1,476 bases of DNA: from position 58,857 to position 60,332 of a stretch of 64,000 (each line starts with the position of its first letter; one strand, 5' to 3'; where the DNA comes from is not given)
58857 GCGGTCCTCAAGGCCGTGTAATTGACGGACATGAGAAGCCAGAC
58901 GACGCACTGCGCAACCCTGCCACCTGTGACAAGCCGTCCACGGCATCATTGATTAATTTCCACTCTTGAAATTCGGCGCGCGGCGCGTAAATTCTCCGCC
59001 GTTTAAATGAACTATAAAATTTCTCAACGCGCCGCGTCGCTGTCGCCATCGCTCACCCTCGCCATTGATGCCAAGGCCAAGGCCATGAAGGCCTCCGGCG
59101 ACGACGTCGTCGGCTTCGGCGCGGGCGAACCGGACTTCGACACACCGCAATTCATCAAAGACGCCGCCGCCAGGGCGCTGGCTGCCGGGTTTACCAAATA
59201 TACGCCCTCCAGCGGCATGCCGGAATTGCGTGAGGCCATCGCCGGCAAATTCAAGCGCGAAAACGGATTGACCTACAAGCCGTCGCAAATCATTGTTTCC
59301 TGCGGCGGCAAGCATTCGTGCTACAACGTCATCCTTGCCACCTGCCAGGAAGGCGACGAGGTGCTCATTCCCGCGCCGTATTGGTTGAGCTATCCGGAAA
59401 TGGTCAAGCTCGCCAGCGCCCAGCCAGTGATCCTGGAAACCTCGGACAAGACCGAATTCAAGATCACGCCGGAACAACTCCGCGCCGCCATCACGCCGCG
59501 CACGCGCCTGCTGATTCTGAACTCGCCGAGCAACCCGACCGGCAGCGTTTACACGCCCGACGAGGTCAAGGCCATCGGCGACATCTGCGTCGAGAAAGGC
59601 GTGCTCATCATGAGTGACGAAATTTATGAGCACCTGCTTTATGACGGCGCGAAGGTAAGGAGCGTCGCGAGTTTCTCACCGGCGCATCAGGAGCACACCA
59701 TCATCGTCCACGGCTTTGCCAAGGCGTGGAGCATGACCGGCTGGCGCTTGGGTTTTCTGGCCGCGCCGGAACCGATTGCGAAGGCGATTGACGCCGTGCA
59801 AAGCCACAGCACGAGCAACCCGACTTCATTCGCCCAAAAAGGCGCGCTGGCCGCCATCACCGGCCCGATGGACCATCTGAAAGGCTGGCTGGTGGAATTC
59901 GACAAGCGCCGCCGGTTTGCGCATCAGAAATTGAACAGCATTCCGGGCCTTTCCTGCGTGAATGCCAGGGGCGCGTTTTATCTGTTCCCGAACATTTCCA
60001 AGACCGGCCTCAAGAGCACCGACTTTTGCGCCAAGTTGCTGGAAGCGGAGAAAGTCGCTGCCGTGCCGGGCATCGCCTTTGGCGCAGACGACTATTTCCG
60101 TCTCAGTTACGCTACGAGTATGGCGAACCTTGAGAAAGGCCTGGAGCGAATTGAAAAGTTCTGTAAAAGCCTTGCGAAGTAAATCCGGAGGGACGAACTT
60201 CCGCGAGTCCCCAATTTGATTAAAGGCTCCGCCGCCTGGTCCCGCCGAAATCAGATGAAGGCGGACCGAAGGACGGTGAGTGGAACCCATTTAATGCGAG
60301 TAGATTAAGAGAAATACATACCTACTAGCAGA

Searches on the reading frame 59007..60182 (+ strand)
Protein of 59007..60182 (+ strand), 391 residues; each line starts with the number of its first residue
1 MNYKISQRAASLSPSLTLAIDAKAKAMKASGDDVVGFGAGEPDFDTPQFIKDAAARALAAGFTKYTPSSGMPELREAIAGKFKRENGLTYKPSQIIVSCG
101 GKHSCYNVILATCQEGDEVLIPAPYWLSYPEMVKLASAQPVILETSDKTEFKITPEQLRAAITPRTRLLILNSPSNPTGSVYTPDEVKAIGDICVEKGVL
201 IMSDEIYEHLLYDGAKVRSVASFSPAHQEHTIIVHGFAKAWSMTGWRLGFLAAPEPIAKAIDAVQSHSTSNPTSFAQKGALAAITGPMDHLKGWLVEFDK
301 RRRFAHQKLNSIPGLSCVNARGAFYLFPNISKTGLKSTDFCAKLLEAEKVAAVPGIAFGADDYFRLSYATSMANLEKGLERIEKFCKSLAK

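Call 58: search_protein_families(library=pfam, proteins=[window:59007-60182:+], max_evalue=0.0001)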
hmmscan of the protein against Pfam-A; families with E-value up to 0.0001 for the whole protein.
window:59007-60182:+ (391 aa): 3 families
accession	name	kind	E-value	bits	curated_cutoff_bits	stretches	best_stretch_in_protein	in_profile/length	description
PF00155.27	Aminotran_1_2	-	3.3e-75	254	19.7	1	33-382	2-361/361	Aminotransferase class I and II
PF01041.23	DegT_DnrJ_EryC1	-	2.7e-07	30.6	19.8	1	113-204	61-145/360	DegT/DnrJ/EryC1/StrS aminotransferase family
PF01053.26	Cys_Met_Meta_PP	-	2.7e-05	23.4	27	1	96-205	72-174/381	Cys/Met metabolism PLP-dependent enzyme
